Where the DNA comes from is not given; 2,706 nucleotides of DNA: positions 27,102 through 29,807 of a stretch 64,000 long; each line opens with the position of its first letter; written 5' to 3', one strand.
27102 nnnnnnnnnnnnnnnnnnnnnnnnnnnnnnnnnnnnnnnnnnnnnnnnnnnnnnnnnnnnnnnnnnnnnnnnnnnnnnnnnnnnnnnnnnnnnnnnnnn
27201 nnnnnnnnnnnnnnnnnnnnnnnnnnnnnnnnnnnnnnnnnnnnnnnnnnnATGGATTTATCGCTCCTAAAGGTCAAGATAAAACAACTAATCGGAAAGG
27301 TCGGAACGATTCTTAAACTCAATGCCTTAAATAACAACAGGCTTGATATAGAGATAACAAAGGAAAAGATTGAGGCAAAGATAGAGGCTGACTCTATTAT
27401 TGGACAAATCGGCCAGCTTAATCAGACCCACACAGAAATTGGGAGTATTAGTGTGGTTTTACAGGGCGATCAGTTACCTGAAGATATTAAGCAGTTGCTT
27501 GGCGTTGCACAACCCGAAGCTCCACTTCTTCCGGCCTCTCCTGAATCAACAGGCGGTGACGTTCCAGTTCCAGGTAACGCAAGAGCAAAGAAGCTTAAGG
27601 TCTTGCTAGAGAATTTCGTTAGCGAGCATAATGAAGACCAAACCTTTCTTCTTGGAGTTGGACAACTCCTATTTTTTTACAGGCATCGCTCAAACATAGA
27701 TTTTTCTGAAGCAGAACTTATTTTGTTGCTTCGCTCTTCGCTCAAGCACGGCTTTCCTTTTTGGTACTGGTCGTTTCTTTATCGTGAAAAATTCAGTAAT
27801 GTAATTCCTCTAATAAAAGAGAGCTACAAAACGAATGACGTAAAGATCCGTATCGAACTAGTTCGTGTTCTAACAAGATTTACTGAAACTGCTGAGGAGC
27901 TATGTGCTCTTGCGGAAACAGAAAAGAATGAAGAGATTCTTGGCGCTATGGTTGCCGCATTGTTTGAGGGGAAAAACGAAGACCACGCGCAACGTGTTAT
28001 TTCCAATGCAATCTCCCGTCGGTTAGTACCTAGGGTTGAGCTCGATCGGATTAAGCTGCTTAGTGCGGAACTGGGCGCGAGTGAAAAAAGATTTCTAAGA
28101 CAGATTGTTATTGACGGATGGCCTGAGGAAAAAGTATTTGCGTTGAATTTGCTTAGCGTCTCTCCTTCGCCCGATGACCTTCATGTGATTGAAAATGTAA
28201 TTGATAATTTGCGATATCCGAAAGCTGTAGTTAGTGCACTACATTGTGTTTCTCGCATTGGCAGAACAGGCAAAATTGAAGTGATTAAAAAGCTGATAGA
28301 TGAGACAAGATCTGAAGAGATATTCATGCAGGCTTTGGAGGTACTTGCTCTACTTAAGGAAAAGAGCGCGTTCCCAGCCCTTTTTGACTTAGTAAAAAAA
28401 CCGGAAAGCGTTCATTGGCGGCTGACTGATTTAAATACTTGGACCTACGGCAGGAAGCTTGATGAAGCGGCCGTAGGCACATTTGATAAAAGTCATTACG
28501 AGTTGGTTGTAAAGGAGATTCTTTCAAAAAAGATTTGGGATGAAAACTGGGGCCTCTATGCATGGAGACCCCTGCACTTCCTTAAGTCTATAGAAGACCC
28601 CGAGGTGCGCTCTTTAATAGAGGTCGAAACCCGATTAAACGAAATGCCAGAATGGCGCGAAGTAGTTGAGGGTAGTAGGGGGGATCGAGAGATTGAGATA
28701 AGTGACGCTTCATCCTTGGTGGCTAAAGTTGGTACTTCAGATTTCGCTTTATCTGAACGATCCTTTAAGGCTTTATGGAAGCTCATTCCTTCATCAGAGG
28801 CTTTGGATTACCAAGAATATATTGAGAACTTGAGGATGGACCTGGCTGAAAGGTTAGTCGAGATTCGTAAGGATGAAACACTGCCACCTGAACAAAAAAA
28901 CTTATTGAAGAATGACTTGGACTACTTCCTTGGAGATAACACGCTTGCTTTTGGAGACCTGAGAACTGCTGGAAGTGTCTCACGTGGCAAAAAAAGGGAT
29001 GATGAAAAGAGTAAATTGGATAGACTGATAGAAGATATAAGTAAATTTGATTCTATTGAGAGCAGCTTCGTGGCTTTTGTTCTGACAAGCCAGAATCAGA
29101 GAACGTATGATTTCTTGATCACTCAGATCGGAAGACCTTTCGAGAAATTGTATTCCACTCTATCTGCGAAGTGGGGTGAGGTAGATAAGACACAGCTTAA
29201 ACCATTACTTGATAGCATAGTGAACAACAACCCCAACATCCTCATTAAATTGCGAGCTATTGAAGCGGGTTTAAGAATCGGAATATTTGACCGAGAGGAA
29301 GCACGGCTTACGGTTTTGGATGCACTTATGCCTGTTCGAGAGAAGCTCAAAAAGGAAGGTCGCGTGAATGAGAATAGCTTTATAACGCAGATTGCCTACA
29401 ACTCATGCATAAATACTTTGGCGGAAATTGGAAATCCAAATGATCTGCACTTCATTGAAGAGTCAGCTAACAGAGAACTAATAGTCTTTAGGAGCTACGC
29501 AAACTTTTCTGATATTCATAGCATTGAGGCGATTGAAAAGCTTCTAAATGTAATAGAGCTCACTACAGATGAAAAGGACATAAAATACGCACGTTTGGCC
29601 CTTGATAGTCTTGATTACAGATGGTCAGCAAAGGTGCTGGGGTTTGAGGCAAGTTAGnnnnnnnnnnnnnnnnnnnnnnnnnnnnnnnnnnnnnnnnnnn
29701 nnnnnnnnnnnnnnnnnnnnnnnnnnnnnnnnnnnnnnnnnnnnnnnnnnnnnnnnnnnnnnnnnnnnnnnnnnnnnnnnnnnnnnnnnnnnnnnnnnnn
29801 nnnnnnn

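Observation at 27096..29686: AT-rich single-gene island beside tRNA-Ser/tRNA-Glu encoding an 801-aa HEAT-repeat protein with its own textbook promoter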

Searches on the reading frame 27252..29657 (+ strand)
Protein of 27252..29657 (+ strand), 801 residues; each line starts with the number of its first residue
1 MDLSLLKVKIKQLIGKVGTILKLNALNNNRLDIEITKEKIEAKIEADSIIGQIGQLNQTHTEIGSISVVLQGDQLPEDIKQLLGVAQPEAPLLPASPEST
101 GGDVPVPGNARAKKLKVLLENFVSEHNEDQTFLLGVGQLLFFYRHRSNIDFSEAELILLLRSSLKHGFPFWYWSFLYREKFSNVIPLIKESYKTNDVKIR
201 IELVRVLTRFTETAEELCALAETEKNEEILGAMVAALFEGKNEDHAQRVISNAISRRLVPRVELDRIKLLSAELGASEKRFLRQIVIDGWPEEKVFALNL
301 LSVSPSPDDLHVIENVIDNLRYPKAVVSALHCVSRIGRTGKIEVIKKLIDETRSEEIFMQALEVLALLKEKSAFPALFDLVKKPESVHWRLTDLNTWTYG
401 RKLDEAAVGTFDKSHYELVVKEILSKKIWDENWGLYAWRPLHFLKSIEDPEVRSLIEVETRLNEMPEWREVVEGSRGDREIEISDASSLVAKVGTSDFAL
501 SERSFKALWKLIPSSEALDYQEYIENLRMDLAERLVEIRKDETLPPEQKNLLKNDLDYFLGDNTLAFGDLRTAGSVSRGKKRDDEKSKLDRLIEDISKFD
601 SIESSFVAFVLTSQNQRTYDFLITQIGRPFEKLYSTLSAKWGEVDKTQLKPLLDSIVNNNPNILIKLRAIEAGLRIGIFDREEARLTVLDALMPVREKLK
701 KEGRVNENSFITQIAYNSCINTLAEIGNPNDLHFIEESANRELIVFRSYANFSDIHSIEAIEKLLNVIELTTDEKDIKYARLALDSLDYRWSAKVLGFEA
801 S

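Call 5: search_protein_families(library=pfam, proteins=[window:27252-29657:+], max_evalue=1)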
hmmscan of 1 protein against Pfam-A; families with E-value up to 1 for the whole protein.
window:27252-29657:+ (801 aa): 1 family
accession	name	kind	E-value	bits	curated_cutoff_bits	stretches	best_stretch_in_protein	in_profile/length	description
PF13646.12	HEAT_2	-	3.1e-05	24.6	27.7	1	329-384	20-74/88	HEAT repeats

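Call 6: search_protein_families(library=padloc, proteins=[window:27252-29657:+], max_evalue=1)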
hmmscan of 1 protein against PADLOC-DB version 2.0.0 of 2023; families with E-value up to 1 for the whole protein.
window:27252-29657:+ (801 aa): 0 families

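Call 7: search_protein_families(library=ncbifam, proteins=[window:27252-29657:+], max_evalue=1)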
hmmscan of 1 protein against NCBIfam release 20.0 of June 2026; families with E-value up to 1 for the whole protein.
window:27252-29657:+ (801 aa): 0 families

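Call 8: search_protein_families(library=phrogs, proteins=[window:27252-29657:+], max_evalue=1)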
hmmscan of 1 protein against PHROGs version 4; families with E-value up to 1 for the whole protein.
window:27252-29657:+ (801 aa): 2 families
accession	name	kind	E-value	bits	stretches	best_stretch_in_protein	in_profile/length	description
phrog_742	-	other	0.2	13.1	0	579-605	23-49/124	acetyltransferase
phrog_27904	-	unknown function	0.28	12.4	0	717-737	46-66/70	-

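Call 9: find_homologous_proteins(query=window:27252-29654:+)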
Query window:27252-29654:+ (801 aa): 2 proteins with E <= 0.001 among 8000 candidates.
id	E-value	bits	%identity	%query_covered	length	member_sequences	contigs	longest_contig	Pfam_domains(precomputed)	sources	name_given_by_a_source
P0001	0.0e+0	1759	100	100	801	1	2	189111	-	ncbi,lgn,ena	ncbi:MAG: hypothetical protein AAB955_02080 [Patescibacteria group bacterium]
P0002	1.7e-135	471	33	92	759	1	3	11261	PF13646.13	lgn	-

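Call 11: find_encoding_contigs(protein=P0002, flank=10000)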
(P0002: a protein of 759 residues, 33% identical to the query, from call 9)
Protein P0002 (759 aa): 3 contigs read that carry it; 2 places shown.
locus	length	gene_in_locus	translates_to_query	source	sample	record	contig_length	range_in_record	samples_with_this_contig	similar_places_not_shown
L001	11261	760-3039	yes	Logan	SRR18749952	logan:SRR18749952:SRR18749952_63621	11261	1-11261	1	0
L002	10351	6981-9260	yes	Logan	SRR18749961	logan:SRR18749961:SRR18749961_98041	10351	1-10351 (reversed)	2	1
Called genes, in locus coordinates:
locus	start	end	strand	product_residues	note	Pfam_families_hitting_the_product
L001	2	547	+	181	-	?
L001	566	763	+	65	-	-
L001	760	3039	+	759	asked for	PF13646:HEAT_2 (faint)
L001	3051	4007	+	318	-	-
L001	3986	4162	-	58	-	-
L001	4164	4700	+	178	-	PF00383:dCMP_cyt_deam_1, PF14437:MafB19-deam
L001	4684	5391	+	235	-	PF02678:Pirin, PF17954:Pirin_C_2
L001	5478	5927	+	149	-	PF08327:AHSA1 (weak)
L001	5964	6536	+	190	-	-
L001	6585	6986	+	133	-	-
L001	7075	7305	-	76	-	-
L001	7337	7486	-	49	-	PF18919:DUF5670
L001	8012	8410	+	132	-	PF09945:DUF2177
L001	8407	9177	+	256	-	PF06966:DUF1295, PF02544:Steroid_dh, PF04191:PEMT (weak), PF04140:ICMT (faint)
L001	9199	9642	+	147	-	PF03073:TspO_MBR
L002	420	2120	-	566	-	PF00239:Resolvase, PF07508:Recombinase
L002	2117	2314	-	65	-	-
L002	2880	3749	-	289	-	-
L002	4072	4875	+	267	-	-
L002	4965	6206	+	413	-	PF02463:SMC_N (faint), PF13175:AAA_15 (weak), PF13476:AAA_23, PF13555:AAA_29 (weak), PF13304:AAA_21, PF13175:AAA_15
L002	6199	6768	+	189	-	PF01844:HNH, PF14279:HNH_5 (weak)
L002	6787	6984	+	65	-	-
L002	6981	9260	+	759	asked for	PF13646:HEAT_2 (faint)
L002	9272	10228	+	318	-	-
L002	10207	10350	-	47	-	?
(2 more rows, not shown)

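Call 12: find_encoding_contigs(protein=P0001, flank=10000)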
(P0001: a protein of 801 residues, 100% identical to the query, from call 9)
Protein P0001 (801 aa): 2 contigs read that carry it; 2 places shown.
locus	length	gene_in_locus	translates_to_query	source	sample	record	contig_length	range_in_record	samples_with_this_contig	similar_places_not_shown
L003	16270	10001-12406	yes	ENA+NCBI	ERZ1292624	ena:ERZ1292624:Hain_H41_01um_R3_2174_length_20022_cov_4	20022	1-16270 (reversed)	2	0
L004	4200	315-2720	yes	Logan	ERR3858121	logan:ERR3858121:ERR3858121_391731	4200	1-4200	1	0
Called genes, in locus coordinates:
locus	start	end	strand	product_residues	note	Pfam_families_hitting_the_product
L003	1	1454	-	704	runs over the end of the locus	PF00133:tRNA-synt_1, PF09334:tRNA-synt_1g (weak), PF13603:tRNA-synt_1_2 (faint), PF00133:tRNA-synt_1, PF08264:Anticodon_1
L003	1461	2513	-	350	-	PF00814:TsaD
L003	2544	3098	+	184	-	PF00929:RNase_T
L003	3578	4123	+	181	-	PF01300:Sua5_yciO_yrdC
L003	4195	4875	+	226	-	PF00175:NAD_binding_1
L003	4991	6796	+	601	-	PF00664:ABC_membrane, PF00005:ABC_tran, PF00006:ATP-synt_ab (weak), PF02463:SMC_N (weak)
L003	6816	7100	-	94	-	-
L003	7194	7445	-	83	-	PF04226:Transgly_assoc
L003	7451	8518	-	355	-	PF16656:Pur_ac_phosph_N (faint), PF00041:fn3 (faint), PF16655:PhoD_N (faint), PF25059:FN3_DSCAM-DSCAML_C (faint)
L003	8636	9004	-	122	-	PF09966:DUF2200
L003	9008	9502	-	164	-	PF06983:3-dmu-9_3-mt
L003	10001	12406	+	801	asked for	-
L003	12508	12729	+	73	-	PF08922:DUF1905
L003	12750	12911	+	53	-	-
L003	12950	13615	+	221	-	PF03575:Peptidase_S51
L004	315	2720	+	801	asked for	-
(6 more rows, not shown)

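Call 16: search_protein_families(library=padloc, proteins=[L002:4965-6203:+, L002:6199-6765:+, L002:9272-10225:+, L002:2880-3746:-, L002:4072-4872:+, L002:6787-6981:+], max_evalue=0.01)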
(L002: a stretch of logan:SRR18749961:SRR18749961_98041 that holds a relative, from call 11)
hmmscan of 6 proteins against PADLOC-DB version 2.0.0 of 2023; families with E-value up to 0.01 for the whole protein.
L002:4965-6203:+ (413 aa): 152 families (the best 25 are shown)
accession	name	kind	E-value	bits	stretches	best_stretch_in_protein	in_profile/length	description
PDLC00290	PtuA1|PtuA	-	1.2e-161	536.7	1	6-408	3-408/414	AAA ATPase domain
PDLC00276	PtuA1|PtuA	-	2.2e-92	306.8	1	180-407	7-233/239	AAA ATPase domain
PDLC00271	PtuA1|PtuA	-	4.9e-36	123.2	2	272-393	282-398/421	AAA ATPase domain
PDLC02913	ATPase_I-A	-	9.1e-36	122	2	230-393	317-483/508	-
PDLC00278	PtuA1|PtuA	-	4.4e-34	116.5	2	272-397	291-412/436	AAA ATPase domain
PDLC00299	PtuA1|PtuA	-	1e-33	115.1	2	272-382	381-492/535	AAA ATPase domain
PDLC00268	PtuA1|PtuA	-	6.2e-33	112.8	1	7-395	6-384/411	AAA ATPase domain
PDLC00310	PtuA1|PtuA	-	7.8e-32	108.9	2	271-394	293-415/443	AAA ATPase domain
PDLC00304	PtuA1|PtuA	-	9.7e-31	105.4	1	227-394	239-416/444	AAA ATPase domain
PDLC00298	PtuA1|PtuA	-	9.3e-30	102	2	232-386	235-393/423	AAA ATPase domain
PDLC00305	PtuA1|PtuA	-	1.7e-29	101.4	1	7-381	4-360/392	AAA ATPase domain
PDLC00267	PtuA1|PtuA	-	2e-28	97.7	2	271-357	288-369/438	AAA ATPase domain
PDLC00311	PtuA1|PtuA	-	7.1e-28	95.8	2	272-397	311-435/455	AAA ATPase domain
PDLC00277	PtuA1|PtuA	-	2e-27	94.5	2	272-393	288-403/423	AAA ATPase domain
PDLC00284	PtuA1|PtuA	-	2.3e-25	87.5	2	272-371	395-492/545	AAA ATPase domain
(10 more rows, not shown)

L002:6199-6765:+ (189 aa): 76 families (the best 25 are shown)
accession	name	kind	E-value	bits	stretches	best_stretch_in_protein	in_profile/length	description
PDLC00337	PtuB1|PtuB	-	2.2e-57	192.4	1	12-187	35-212/216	Unknown function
PDLC00339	PtuB1|PtuB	-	5.5e-26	89.9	2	17-83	48-128/261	Unknown function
PDLC00336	PtuB1|PtuB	-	1.3e-25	88.5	1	13-143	43-177/250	Unknown function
PDLC00342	PtuB1|PtuB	-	3.4e-25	86.9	1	19-147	33-164/247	Unknown function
PDLC00316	PtuB1|PtuB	-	1.3e-16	59.1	2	18-85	49-125/301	Unknown function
PDLC00331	PtuB1|PtuB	-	1.4e-16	58.8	1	1-87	1-86/222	Unknown function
PDLC02924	HNH_I-A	-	2.9e-16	58.1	1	27-174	37-187/198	-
PDLC00292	PtuA1|PtuA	-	5.4e-16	56.1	1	18-180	43-235/726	AAA ATPase domain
PDLC00321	PtuB1|PtuB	-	8e-16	56.5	1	1-90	1-97/223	Unknown function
PDLC00315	PtuB1|PtuB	-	1.5e-15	55.6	1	18-96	14-91/227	Unknown function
PDLC00332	PtuB1|PtuB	-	8.7e-15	53.1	1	13-147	28-172/212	Unknown function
PDLC00351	PtuB1|PtuB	-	2.8e-14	51.7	1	24-88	47-112/195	Unknown function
PDLC00317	PtuB1|PtuB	-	1.2e-13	49.5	1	31-152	57-181/244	Unknown function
PDLC00340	PtuB1|PtuB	-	1.8e-13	48.7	1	34-85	67-114/268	Unknown function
PDLC00328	PtuB1|PtuB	-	2.2e-13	48.4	1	17-84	44-120/295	Unknown function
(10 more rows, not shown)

L002:9272-10225:+ (318 aa): 0 families

L002:2880-3746:- (288 aa): 0 families

L002:4072-4872:+ (267 aa): 0 families

L002:6787-6981:+ (65 aa): 0 families

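Call 17: search_protein_families(library=pfam, proteins=[L002:9272-10225:+, L002:2880-3746:-, L002:4072-4872:+, L002:6787-6981:+, P0002], max_evalue=0.1)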
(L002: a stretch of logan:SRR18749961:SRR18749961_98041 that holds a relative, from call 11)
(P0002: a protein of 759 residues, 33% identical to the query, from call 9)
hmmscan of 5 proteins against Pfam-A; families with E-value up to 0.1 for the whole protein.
L002:9272-10225:+ (318 aa): 1 family
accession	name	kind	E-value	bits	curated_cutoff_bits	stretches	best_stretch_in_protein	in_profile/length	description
PF24636.1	DUF7633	-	0.0096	16.5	27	1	179-224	16-61/121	Domain of unknown function (DUF7633)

L002:2880-3746:- (288 aa): 0 families

L002:4072-4872:+ (267 aa): 5 families
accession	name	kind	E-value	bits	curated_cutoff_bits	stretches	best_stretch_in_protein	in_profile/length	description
PF19762.4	DUF6249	-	0.023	15.1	33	1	45-124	2-73/104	Domain of unknown function (DUF6249)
PF13567.11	DUF4131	-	0.039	14.1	31.6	0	36-74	9-55/165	Domain of unknown function (DUF4131)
PF01292.26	Ni_hydr_CYTB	-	0.041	14.1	30.1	1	44-134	46-125/179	Prokaryotic cytochrome b561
PF12760.12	Zn_ribbon_IS1595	-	0.066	13.6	25.4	0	59-79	9-28/46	Transposase zinc-ribbon domain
PF07332.16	Phage_holin_3_6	-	0.076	13.5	28.4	0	103-133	28-58/116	Putative Actinobacterial Holin-X, holin superfamily III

L002:6787-6981:+ (65 aa): 5 families
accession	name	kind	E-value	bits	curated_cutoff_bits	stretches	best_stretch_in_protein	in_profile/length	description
PF21314.2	TM_ErbB1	-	0.0014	18.8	27.1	1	16-42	4-30/36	Epidermal growth factor receptor transmembrane-juxtamembrane segment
PF05084.19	GRA6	-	0.011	16.2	27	1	15-41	155-182/186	Granule antigen protein (GRA6)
PF07907.16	YibE_F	-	0.018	15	27.2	1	13-56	74-117/241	YibE/F-like protein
PF14221.11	DUF4330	-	0.023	15.3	27.6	1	13-52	12-51/167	Domain of unknown function (DUF4330)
PF01102.23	Glycophorin_A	-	0.059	14.1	30.1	1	16-57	58-99/114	Glycophorin A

P0002 (759 aa): 1 family
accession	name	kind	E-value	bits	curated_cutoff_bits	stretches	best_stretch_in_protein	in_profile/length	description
PF13646.12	HEAT_2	-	3e-09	37.5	27.7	0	308-352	4-48/88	HEAT repeats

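Call 28: predict_structure(alignment_id=A1)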
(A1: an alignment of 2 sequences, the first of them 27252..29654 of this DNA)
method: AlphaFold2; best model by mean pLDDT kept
length: 801 residues; sequences in the alignment: 2
mean_pLDDT: 49.3   pTM: 0.39
mean pLDDT of the five models: 49.3, 49.0, 48.9, 48.3, 41.5
residues with pLDDT >= 90: 42; 70-90: 135; 50-70: 128; < 50: 496
segments of 3 or more residues with pLDDT < 50: 1-116, 118-150, 171-182, 384-411, 423-463, 470-645, 703-711, 732-801
pLDDT, mean of each block of 10 residues (from residue 1): 36 34 29 29 29 23 22 38 38 28 29 44 42 39 38 60 56 41 64 81 70 76 91 87 88 92 84 85 90 90 86 77 83 75 71 67 70 55 44 33 43 51 44 41 35 38 46 39 36 31 36 32 34 31 38 33 26 24 30 28 30 29 32 33 48 66 58 60 77 68 46 56 56 44 32 33 42 42 38 26 31
secondary structure, 60 per line:
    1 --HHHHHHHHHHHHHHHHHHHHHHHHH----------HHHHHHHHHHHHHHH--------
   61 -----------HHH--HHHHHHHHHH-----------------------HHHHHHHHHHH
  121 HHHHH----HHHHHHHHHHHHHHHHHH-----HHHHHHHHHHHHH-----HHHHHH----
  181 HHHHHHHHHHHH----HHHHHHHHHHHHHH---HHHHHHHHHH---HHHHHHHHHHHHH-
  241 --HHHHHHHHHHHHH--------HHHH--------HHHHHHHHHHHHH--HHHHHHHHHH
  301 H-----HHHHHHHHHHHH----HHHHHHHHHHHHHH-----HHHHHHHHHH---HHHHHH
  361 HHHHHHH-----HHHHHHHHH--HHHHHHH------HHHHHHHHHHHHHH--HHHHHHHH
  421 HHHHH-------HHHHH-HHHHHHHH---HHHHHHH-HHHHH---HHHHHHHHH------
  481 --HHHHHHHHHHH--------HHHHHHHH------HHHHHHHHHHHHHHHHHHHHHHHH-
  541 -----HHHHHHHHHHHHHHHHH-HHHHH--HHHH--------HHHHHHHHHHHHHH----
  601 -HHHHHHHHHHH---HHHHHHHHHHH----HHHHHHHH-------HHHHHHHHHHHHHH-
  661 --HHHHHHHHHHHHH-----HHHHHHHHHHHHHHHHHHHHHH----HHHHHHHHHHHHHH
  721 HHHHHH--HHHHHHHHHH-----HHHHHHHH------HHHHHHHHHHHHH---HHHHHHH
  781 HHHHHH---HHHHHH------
elements in order (helices of 4 or more, strands of 3 or more residues): H3-27 H38-52 H77-86 H110-125 H130-147 H153-165 H171-176 H181-192 H197-210 H214-223 H227-239 H243-255 H264-267 H276-288 H291-301 H307-318 H323-336 H342-351 H355-367 H373-381 H384-390 H397-410 H413-425 H433-437 H439-446 H450-456 H458-462 H466-474 H483-493 H502-509 H516-539 H546-562 H564-568 H571-574 H583-596 H602-612 H616-626 H631-638 H646-659 H663-675 H681-702 H707-726 H729-738 H744-751 H758-770 H774-786 H790-795

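Call 29: search_protein_representatives(alignment_id=A1)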
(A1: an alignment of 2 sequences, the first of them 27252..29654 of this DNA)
Query: 2 sequences, 816 profile positions. Proteins with E-value up to 0.001 (for the whole library): 23; up to 1e-10: 19; up to 1e-30: 18. The best 23 are listed.
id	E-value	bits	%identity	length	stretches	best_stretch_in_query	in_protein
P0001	0.0e+00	1541.1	-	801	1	1-816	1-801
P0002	0.0e+00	1454.1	-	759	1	50-815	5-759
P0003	1.2e-219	748.1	-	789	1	1-814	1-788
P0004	6.2e-215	732.5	-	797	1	11-814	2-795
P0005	1.0e-209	715.2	-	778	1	83-815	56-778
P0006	9.1e-192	655.9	-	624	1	185-815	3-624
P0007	2.0e-187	641.5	-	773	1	109-814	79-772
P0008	3.6e-182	624.2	-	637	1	108-667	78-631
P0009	2.6e-175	601.4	-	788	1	79-814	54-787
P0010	3.8e-164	564.5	-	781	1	38-815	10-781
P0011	4.8e-154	531.1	-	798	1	30-814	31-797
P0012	4.1e-146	504.9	-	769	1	122-814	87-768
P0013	2.5e-143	495.7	-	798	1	106-814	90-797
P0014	4.1e-138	478.4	-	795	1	110-814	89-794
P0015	4.7e-120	418.7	-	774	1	43-815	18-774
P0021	4.3e-05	38.4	-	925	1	120-251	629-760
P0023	4.7e-05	38.3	-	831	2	192-399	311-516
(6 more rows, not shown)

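Call 32: find_homologous_proteins(query=A2, max_evalue=0.001)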
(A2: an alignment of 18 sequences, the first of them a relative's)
Query A2 (18 sequences) (801 aa, profile of the alignment): 2 proteins with E <= 0.001 among 8000 candidates.
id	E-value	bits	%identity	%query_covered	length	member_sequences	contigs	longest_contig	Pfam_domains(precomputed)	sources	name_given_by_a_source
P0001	1.3e-288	978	100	100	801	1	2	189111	-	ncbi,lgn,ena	ncbi:MAG: hypothetical protein AAB955_02080 [Patescibacteria group bacterium]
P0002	1.8e-277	941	33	92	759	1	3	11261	PF13646.13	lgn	-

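Call 35: find_encoding_contigs(protein=P0003, flank=10000)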
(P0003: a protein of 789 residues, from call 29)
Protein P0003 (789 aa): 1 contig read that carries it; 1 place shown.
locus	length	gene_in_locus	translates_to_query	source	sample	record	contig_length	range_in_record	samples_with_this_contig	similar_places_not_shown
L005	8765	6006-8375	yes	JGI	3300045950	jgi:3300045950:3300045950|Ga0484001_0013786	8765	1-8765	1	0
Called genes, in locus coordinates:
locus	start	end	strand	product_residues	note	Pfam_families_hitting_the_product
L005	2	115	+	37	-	?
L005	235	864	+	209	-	PF17784:Sulfotransfer_4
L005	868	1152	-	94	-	PF08922:DUF1905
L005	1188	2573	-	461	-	PF05638:T6SS_HCP (faint), PF22352:K319L-like_PKD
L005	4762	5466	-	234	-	PF03703:bPH_2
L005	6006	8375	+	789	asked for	-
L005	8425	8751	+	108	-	-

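Call 36: find_encoding_contigs(protein=P0004, flank=10000, max_places=4)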
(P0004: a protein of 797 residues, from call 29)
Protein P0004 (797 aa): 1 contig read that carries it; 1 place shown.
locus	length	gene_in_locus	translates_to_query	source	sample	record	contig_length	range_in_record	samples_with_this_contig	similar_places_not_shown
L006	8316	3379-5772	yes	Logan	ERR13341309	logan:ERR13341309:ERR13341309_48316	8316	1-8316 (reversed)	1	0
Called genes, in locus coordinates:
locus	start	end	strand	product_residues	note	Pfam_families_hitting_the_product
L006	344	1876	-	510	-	PF00239:Resolvase, PF07508:Recombinase, PF13408:Zn_ribbon_recom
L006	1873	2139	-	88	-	-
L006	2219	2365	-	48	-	-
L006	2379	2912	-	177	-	-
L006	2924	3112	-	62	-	-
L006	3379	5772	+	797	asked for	PF13646:HEAT_2 (faint)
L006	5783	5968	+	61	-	-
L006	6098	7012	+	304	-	-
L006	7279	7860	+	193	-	-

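Call 37: find_encoding_contigs(protein=P0005, flank=10000, max_places=4)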
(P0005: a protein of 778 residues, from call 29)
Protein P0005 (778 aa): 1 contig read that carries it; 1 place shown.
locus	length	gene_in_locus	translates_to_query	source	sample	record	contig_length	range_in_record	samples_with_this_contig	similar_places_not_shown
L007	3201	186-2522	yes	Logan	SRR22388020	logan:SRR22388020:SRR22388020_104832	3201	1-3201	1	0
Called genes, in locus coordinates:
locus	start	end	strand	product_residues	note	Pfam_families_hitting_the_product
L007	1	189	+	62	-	?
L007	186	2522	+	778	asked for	PF13646:HEAT_2 (faint)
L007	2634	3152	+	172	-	-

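Call 38: find_encoding_contigs(protein=P0007, flank=10000, max_places=4)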
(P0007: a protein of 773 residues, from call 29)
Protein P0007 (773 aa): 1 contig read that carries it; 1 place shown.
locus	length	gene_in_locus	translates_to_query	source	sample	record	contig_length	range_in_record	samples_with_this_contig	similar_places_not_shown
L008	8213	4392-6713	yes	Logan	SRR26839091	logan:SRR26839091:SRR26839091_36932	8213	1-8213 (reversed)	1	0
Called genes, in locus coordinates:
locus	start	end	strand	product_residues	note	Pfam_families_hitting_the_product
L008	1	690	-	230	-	?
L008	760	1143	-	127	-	-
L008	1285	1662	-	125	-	-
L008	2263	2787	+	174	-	-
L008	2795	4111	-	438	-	-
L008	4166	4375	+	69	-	PF12728:HTH_17, PF13411:MerR_1 (weak), PF00376:MerR (weak)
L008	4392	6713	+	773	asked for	-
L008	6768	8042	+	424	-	-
